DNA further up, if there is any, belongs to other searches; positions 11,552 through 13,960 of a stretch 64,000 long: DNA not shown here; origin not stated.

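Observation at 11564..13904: Lone KAP NTPase gene sits on a 2.3-kb insertion bracketed by a perfect 16-bp direct repeat that splits a translationally coupled gene pair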

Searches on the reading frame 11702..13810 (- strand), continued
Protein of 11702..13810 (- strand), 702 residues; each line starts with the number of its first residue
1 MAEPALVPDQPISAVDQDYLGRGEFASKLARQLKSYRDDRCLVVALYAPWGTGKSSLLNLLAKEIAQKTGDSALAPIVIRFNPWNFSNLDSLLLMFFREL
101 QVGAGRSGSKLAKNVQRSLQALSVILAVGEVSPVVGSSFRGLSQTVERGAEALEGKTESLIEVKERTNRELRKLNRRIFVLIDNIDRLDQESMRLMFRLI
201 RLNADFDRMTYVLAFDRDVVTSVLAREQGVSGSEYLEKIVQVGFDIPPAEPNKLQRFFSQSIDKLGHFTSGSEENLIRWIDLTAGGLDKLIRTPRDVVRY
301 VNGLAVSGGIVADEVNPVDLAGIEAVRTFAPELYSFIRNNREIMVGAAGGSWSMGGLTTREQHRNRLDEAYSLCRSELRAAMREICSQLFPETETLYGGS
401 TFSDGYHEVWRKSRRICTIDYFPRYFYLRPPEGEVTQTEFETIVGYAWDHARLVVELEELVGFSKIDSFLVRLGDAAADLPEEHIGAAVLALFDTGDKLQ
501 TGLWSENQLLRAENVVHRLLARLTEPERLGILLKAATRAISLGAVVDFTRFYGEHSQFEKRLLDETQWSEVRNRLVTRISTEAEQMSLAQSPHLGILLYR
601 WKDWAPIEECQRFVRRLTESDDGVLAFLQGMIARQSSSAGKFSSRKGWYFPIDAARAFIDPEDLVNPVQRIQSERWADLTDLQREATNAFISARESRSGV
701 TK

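Call 78: search_protein_families(library=pfam, proteins=[L137:119-601:+, L137:622-1773:+, L137:1806-2321:+, L137:2318-4504:+], max_evalue=0.001)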
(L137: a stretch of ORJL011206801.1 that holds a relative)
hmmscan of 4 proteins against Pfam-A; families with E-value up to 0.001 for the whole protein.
L137:119-601:+ (160 aa): 1 family
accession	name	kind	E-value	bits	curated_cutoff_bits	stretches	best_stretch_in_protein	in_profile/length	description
PF00296.26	Bac_luciferase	-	1.7e-13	51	27.9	1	3-98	157-248/314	Luciferase-like monooxygenase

L137:622-1773:+ (383 aa): 6 families
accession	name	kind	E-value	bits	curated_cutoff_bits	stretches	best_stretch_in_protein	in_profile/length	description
PF13304.12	AAA_21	-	8.6e-32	111.8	27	1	23-326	1-304/304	AAA domain, putative AbiEii toxin, Type IV TA system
PF13175.12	AAA_15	-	3.7e-18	66.8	32.1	2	1-42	1-44/374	AAA ATPase domain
PF02463.25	SMC_N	-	3.3e-10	40.2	40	1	1-44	1-47/220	RecF/RecN/SMC N terminal domain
PF13476.12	AAA_23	-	2.2e-08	35.4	27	1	4-43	1-41/201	AAA domain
PF11398.14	DUF2813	-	7.6e-07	29.3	21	0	2-43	3-44/372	Protein of unknown function (DUF2813)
PF13555.12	AAA_29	-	0.00064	19.9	27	0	2-43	1-44/61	P-loop containing region of AAA domain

L137:1806-2321:+ (171 aa): 1 family
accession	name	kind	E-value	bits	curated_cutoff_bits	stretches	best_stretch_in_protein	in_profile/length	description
PF14103.11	DUF4276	-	7.2e-10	39.9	30.2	1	36-169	49-191/192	Domain of unknown function (DUF4276)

L137:2318-4504:+ (728 aa): 3 families
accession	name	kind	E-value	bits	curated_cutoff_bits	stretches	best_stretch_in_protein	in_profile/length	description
PF07693.20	KAP_NTPase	-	4.6e-51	174.2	20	1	33-316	4-291/293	KAP family P-loop domain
PF13191.12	AAA_16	-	2e-11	45.1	32.6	1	29-216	4-164/167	AAA ATPase domain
PF13401.12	AAA_22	-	2.6e-08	34.7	27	1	53-226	9-126/130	AAA domain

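Call 80: fold_search(model_id=the predicted structure, library=pdb)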
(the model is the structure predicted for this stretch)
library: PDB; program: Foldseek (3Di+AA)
matches with E <= 10: 480; with E <= 0.001: 0
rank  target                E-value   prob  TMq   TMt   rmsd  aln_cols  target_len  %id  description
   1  8a9k_A                3.3e-02  0.41  0.13  0.10  23.0       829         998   12  Cryo-EM structure of USP1-UAF1 bound to FANCI and mono-ubiquitinated FANCD2 with ML323 (consensus reconstruction) (released 2022-10-12)
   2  8hr8_F                4.3e-02  0.41  0.16  0.13  28.6       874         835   11  Structure of heptameric RdrA ring (released 2023-02-01)
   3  1w5s_B                5.0e-02  0.80  0.15  0.22  24.6       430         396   13  Structure of the Aeropyrum Pernix ORC2 protein (ADP form) (released 2004-10-05)
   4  8hr8_G                5.0e-02  0.51  0.16  0.14  26.8       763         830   10  Structure of heptameric RdrA ring (released 2023-02-01)
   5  8hr8_A                5.0e-02  0.44  0.15  0.13  27.1       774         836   10  Structure of heptameric RdrA ring (released 2023-02-01)
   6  1w5t_C                7.4e-02  0.69  0.14  0.22  25.9       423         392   13  Structure of the Aeropyrum Pernix ORC2 protein (ADPNP-ADP complexes) (released 2004-10-05)
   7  5oqp_A                7.4e-02  0.30  0.14  0.13  25.7       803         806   11  Crystal structure of the S. cerevisiae condensin Ycg1-Brn1 subcomplex bound to DNA (crystal form I) (released 2017-10-18)
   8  9j0a_A                7.7e-02  0.25  0.13  0.11  29.5       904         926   10  Complex structure of ANKRD11/STAG2/RAD21 (released 2025-03-19)
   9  8hr8_E                8.0e-02  0.41  0.15  0.13  28.2       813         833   11  Structure of heptameric RdrA ring (released 2023-02-01)
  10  9fmd_I                8.3e-02  0.35  0.13  0.13  27.1       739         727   12  Integrative model of the human post-catalytic spliceosome (P-complex) (released 2024-07-10)
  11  1w5s_A                1.0e-01  0.69  0.15  0.23  23.0       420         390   14  Structure of the Aeropyrum Pernix ORC2 protein (ADP form) (released 2004-10-05)
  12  8jns_D                1.3e-01  0.57  0.15  0.23  22.0       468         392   13  cryo-EM structure of a CED-4 hexamer (released 2023-06-28)
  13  4yje_A                1.4e-01  0.66  0.13  0.22  18.4       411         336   13  Crystal structure of APC-ARM in complexed with Amer1-A1 (released 2016-03-09)
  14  4c0p_D                1.7e-01  0.33  0.17  0.14  24.7       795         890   11  Unliganded Transportin 3 (released 2014-01-22)
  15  6bq1_B                1.8e-01  0.38  0.17  0.17  30.4       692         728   10  Human PI4KIIIa lipid kinase complex (released 2017-12-13)
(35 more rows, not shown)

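Call 83: find_related_loci(query=A3, collection=viral_contigs, flank=5000)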
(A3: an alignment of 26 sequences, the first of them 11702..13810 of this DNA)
Query A3 (702 aa) in viral_contigs; peptide patterns used: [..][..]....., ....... (x = any residue, [..] = any of these).
144 stretches matched a pattern; 15 encode a relative of the query (tblastn E <= 1e-3); 15 distinct loci.
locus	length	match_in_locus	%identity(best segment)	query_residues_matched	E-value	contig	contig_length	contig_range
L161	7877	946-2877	21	9-669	4e-41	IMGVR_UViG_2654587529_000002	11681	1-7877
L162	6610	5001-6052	25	9-345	4e-28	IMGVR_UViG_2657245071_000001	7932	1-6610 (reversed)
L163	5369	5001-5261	30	9-100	6e-12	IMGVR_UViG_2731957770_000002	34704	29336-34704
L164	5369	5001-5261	30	9-100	6e-12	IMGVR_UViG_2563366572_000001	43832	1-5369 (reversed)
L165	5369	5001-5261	29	9-100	2e-11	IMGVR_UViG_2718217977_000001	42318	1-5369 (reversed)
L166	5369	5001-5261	29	9-100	3e-11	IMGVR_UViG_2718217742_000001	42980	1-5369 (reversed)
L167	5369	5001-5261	29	9-100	3e-11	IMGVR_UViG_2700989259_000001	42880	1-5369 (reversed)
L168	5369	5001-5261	29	9-100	3e-11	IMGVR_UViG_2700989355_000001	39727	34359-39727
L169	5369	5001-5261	29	9-100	3e-11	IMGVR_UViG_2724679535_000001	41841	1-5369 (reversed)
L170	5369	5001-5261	29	9-100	3e-11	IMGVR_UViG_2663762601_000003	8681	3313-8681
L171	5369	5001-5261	29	9-100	3e-11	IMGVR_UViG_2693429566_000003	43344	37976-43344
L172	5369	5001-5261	29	9-100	3e-11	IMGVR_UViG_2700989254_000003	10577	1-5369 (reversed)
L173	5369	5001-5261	29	9-100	3e-11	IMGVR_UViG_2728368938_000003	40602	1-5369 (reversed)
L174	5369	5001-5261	29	9-100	3e-11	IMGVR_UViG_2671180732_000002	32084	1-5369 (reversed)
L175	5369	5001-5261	27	9-100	7e-11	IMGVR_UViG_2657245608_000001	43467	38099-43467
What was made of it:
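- Tried and rejected: The viral-contig scan found no close relative (call 83).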

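Call 84: search_dna_similar(query=window:11702-13810:-, collection=plasmids, mode=protein, max_rows=15, max_evalue=0.001)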
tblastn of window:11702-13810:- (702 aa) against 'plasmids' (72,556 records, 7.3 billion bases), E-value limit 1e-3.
Records with a match: 1125; places in all: 1133; records where one place covers at least 80% of the query: 95.
Best place of each record, by identity: <60% 1125.
By first word of the organism name: Klebsiella 630; Escherichia 272; Salmonella 33; Bacillus 26; Enterobacter 25; Deinococcus 14; Rhizobium 10; Streptomyces 10; Serratia 9; Pantoea 7; and 50 more.
By predicted mobility (MOB-suite, as given by PLSDB): non-mobilizable 571; conjugative 473; mobilizable 81.
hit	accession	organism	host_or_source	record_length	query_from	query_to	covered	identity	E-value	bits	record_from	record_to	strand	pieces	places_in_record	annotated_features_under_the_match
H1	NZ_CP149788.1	Haloterrigena sp. KLK7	cell culture,salt lake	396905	3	680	97%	30.6%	5e-80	286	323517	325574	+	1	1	KAP family NTPase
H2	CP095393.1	Natribaculum breve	cell culture,saline soil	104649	3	680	97%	30.4%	6e-78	280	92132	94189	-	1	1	none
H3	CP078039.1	Shewanella putrefaciens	Whole Organism,sink handle in ICU Room ...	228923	5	701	99%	27.2%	2e-64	240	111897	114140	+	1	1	AAA family ATPase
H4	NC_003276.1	Nostoc sp. PCC 7120 = FACHB-418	-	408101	6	633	89%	29.8%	5e-81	289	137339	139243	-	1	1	KAP family P-loop domain protein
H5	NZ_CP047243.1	Trichormus variabilis 0441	cell culture,thermal spring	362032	6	633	89%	29.6%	8e-81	288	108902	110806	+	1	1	KAP family P-loop domain protein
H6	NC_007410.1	Trichormus variabilis ATCC 29413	-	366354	6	633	89%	29.6%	8e-81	288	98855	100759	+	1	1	KAP family P-loop domain protein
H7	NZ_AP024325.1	Caballeronia sp. NK8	-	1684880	3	695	99%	26.6%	2e-58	222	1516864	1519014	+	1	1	none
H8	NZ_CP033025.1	Agrobacterium fabrum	Prunus sp.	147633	5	695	98%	26.3%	5e-51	199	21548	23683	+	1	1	P-loop NTPase fold protein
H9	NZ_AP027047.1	Vibrio nigripulchritudo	Penaeus vannamei,cell ...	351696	5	697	99%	25.9%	3e-64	239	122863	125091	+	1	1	P-loop NTPase fold protein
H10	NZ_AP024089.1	Vibrio nigripulchritudo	-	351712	5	697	99%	25.9%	3e-64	239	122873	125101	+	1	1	P-loop NTPase fold protein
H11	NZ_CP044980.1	Bacillus thuringiensis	whole organism,soil sample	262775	2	675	96%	26.3%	3e-72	263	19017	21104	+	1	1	KAP family NTPase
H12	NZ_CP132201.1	Bacillus thuringiensis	Coprinus comatus,whole organism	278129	2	675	96%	26.3%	2e-72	263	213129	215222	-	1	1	KAP family NTPase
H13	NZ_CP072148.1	Rhizobium sp. K1/93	Himalayan blackberry,cell culture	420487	2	672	96%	26.2%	7e-58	220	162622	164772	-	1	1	P-loop NTPase fold protein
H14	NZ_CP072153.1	Rhizobium sp. K15/93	Himalayan blackberry,cell culture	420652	2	672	96%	26.2%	7e-58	220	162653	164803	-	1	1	P-loop NTPase fold protein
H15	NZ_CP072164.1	Rhizobium sp. B21/90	Himalayan blackberry,cell culture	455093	2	672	96%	26.2%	7e-58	220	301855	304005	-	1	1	P-loop NTPase fold protein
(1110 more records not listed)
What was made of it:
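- Full-length relatives occur on plasmids of haloarchaea, cyanobacteria, Vibrio and Bacillus (call 84).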
